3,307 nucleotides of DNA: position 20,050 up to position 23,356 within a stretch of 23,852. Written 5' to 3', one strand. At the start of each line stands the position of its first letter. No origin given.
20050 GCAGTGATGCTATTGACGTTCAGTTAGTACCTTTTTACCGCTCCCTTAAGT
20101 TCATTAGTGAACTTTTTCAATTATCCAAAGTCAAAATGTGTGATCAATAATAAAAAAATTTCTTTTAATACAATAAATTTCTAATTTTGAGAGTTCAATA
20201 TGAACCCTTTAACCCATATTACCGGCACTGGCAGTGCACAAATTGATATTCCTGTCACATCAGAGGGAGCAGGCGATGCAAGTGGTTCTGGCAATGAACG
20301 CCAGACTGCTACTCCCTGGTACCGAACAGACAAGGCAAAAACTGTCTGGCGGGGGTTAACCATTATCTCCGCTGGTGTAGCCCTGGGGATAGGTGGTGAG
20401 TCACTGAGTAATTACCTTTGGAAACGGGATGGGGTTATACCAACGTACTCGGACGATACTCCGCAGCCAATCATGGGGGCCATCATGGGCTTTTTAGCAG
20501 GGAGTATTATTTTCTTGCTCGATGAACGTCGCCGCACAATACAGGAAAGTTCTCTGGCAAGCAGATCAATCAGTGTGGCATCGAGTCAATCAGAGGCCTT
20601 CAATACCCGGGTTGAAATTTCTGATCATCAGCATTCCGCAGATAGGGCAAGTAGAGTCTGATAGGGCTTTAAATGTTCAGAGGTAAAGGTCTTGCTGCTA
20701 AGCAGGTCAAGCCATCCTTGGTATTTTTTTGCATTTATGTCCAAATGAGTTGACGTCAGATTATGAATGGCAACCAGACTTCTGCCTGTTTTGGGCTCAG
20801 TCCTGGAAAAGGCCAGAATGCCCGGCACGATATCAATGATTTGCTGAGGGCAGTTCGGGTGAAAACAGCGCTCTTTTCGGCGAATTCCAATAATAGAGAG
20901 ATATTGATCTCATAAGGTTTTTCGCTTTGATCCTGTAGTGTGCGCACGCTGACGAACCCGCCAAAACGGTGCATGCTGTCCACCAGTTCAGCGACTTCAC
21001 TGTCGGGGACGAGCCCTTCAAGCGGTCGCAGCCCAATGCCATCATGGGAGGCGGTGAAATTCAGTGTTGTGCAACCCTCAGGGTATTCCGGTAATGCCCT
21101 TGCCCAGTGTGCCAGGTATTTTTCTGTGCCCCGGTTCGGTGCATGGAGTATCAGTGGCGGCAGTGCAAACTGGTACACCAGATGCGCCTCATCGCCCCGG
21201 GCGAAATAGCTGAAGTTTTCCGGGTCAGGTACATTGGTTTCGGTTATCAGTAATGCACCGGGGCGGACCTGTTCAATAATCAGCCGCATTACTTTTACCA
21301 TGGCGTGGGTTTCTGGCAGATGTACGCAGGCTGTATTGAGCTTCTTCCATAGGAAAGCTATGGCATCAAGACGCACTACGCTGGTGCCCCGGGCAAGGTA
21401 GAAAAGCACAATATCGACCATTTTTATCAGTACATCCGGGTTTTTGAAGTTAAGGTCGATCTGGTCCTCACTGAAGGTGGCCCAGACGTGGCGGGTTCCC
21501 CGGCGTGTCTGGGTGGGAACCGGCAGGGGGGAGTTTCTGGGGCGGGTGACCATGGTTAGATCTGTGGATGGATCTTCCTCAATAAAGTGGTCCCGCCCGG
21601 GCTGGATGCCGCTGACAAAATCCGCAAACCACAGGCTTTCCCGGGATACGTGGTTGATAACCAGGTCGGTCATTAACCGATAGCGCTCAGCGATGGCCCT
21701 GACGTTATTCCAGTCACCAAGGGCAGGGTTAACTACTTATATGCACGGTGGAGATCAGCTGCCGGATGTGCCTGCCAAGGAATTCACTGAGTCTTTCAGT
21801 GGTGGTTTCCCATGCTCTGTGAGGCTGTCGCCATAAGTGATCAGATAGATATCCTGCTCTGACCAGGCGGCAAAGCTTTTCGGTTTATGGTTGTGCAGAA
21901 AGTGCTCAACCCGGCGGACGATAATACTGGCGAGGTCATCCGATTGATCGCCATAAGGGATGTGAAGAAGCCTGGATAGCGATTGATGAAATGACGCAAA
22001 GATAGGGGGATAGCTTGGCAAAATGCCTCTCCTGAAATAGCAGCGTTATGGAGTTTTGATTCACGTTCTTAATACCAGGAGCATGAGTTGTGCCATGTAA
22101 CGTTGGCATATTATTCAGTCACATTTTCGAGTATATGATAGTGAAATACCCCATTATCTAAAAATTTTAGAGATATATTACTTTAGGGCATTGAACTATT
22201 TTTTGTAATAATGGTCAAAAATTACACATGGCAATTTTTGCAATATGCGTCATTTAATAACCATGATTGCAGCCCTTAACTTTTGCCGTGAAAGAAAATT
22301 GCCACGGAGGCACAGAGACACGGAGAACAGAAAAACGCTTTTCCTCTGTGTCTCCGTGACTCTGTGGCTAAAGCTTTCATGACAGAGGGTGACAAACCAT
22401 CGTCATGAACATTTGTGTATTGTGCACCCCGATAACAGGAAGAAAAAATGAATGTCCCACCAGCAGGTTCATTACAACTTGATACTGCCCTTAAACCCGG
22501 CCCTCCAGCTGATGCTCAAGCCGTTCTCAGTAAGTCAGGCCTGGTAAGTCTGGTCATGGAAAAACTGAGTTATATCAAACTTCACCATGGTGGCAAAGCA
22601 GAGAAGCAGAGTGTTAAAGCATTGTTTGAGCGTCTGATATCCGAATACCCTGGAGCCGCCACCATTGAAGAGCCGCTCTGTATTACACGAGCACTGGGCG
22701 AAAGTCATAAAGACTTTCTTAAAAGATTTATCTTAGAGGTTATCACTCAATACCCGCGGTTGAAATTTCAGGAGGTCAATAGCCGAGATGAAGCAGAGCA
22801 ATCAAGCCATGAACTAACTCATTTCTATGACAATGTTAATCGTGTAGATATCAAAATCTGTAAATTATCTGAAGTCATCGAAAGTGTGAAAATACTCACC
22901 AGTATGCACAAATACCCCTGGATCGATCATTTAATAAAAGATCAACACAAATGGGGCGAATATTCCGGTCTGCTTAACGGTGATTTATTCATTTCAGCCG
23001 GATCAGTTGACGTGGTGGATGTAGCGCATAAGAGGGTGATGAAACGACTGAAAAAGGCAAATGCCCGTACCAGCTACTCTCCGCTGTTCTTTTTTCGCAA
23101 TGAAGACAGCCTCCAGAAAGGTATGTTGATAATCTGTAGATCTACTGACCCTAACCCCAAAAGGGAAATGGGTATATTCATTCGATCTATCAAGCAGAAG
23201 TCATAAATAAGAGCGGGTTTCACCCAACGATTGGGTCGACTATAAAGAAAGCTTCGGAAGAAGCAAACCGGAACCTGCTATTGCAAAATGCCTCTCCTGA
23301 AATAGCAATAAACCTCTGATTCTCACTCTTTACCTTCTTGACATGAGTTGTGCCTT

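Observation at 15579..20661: Orphan island of two exported proteins and two small membrane paralogs, between map and a decayed sugar locus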

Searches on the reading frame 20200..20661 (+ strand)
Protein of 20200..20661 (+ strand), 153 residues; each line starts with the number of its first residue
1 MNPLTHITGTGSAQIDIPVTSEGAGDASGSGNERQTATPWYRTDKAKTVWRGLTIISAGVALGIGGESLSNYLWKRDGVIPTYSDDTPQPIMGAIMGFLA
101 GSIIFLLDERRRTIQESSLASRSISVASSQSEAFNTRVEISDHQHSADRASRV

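Call 5: search_protein_families(library=pfam, proteins=[window:20200-20661:+], max_evalue=1)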
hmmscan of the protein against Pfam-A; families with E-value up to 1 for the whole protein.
window:20200-20661:+ (153 aa): 0 families

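Call 6: search_protein_families(library=ncbifam, proteins=[window:20200-20661:+], max_evalue=1)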
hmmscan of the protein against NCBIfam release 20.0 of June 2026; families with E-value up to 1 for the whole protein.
window:20200-20661:+ (153 aa): 0 families

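Call 21: find_homologous_proteins(query=window:20200-20661:+, max_evalue=0.01)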
Query window:20200-20661:+ (153 aa): 4 proteins with E <= 0.01 among 45 candidates.
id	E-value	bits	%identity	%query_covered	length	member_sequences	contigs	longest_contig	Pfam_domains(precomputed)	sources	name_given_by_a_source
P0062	1.2e-83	296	90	100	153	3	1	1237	-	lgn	-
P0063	1.7e-78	279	85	100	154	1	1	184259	-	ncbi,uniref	ncbi:hypothetical protein [Endozoicomonas acroporae]|uniref:hypothetical protein n=1 Tax=Endozoicomo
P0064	5.0e-78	278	87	100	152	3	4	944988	-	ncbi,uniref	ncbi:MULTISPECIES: hypothetical protein [unclassified Endozoicomonas]|uniref:hypothetical protein n=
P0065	2.0e-74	266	81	100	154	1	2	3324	-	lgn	-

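Call 49: search_protein_families(library=padloc, proteins=[window:20200-20661:+], max_evalue=0.5)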
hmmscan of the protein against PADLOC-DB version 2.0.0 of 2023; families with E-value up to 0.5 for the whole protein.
window:20200-20661:+ (153 aa): 0 families

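Call 50: search_protein_families(library=phrogs, proteins=[window:20200-20661:+], max_evalue=0.5)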
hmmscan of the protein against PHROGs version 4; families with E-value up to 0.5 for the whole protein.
window:20200-20661:+ (153 aa): 1 family
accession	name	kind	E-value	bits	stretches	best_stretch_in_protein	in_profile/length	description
phrog_11252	-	unknown function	0.15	13.2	1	92-106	1-15/49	-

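Call 62: find_encoding_contigs(protein=P0063, flank=8000, max_places=2)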
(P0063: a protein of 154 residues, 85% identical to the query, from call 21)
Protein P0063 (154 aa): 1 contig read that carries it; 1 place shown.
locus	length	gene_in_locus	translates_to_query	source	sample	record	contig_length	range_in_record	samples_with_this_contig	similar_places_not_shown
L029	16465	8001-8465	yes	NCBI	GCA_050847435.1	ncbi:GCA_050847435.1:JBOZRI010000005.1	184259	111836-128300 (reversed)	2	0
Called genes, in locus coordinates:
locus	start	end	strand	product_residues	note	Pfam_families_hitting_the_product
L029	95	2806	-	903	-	PF03445:DUF294 (faint), PF01909:NTP_transf_2, PF08335:GlnD_UR_UTase, PF27444:GlnD_3rd, PF01966:HD, PF27446:GlnD_5th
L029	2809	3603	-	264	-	PF00557:Peptidase_M24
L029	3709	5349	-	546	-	-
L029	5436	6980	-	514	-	-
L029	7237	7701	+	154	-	-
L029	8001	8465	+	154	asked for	-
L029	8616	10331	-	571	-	PF00128:Alpha-amylase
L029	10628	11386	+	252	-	-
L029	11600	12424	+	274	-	PF00483:NTP_transferase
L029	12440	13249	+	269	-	PF05116:S6PP (faint), PF08282:Hydrolase_3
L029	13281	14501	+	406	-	-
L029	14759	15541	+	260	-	PF00318:Ribosomal_S2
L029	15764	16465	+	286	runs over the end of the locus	PF00889:EF_TS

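Call 117: search_protein_families(library=pfam, proteins=[L029:13281-14501:+, L029:11600-12424:+, L029:12440-13249:+, L029:8616-10331:-], max_evalue=0.001)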
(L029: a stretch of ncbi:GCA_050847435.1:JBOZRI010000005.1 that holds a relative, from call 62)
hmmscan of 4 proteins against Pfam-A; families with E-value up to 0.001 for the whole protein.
L029:13281-14501:+ (406 aa): 0 families

L029:11600-12424:+ (274 aa): 1 family
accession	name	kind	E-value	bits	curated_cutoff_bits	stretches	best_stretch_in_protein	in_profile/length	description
PF00483.29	NTP_transferase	-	3.1e-30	106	21.2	1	10-269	7-243/245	Nucleotidyl transferase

L029:12440-13249:+ (269 aa): 3 families
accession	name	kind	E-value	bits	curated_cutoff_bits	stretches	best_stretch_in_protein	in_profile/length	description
PF08282.18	Hydrolase_3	-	1.5e-16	61.3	20.9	2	10-75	1-66/255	haloacid dehalogenase-like hydrolase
PF05116.19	S6PP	-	9.8e-08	32.3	20.3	0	7-68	2-63/247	Sucrose-6F-phosphate phosphohydrolase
PF00702.32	Hydrolase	-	0.00058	20.7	26.4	0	186-226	155-191/191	haloacid dehalogenase-like hydrolase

L029:8616-10331:- (571 aa): 1 family
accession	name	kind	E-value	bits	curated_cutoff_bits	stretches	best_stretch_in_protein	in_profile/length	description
PF00128.31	Alpha-amylase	-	1.2e-22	81.2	22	1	92-314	35-275/446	Alpha amylase, catalytic domain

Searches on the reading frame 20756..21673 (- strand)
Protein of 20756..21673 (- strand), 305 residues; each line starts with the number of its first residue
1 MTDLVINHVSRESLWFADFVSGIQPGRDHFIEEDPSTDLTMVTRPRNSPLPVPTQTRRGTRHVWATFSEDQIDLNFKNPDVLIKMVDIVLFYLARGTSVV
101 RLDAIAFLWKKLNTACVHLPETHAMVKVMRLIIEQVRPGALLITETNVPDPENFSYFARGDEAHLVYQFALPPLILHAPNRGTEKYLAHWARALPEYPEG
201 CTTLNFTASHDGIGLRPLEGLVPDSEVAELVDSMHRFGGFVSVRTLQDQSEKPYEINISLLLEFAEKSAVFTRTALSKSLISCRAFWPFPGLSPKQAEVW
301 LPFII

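Call 5: search_protein_families(library=pfam, proteins=[window:20756-21673:-], max_evalue=1)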
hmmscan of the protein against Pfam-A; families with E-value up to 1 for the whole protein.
window:20756-21673:- (305 aa): 1 family
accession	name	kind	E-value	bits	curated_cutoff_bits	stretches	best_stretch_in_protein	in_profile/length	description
PF00128.31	Alpha-amylase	-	1e-16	61.7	22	1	1-180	84-275/446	Alpha amylase, catalytic domain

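Call 6: search_protein_families(library=ncbifam, proteins=[window:20756-21673:-], max_evalue=1)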
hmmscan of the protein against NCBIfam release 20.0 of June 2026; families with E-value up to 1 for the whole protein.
window:20756-21673:- (305 aa): 5 families
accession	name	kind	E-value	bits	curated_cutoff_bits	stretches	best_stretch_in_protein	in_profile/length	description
TIGR02456.1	treS_nterm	equivalog_domain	7.6e-31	107.2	678.35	1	2-215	94-311/539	maltose alpha-D-glucosyltransferase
TIGR03852.1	sucrose_gtfA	equivalog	3.7e-25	88.5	334.4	1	1-242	76-319/470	sucrose phosphorylase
TIGR02403.1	trehalose_treC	equivalog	2.3e-10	39.8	799.05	1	1-111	92-201/544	alpha,alpha-phosphotrehalase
NF051899.1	BetGalacBglAAgro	equivalog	1.2e-07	30.5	900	1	1-110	93-204/537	beta-galactosidase BglA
NF008183.0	PRK10933.1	subfamily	1.8e-05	23.6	535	1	2-111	99-208/551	alpha,alpha-phosphotrehalase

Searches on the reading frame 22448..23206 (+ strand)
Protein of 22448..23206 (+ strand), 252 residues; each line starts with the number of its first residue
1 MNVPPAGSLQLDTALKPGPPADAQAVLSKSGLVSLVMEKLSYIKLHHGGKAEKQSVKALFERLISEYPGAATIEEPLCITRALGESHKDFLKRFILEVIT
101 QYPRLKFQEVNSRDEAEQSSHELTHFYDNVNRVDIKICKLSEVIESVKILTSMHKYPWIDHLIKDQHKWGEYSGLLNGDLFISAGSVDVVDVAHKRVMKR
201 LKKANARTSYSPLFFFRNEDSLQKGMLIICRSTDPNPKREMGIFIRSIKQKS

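Call 5: search_protein_families(library=pfam, proteins=[window:22448-23206:+], max_evalue=1)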
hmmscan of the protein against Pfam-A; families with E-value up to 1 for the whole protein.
window:22448-23206:+ (252 aa): 1 family
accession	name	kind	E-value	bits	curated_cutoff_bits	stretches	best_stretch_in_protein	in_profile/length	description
PF18689.6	PriX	-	0.12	13.1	25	1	82-163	7-80/95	Primase X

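Call 6: search_protein_families(library=ncbifam, proteins=[window:22448-23206:+], max_evalue=1)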
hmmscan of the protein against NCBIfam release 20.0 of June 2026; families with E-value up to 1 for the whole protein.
window:22448-23206:+ (252 aa): 0 families

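Call 49: search_protein_families(library=padloc, proteins=[window:22448-23206:+], max_evalue=0.5)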
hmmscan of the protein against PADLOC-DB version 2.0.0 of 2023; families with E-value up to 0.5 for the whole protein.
window:22448-23206:+ (252 aa): 0 families

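Call 50: search_protein_families(library=phrogs, proteins=[window:22448-23206:+], max_evalue=0.5)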
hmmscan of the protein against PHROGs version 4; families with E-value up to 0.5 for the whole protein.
window:22448-23206:+ (252 aa): 0 families
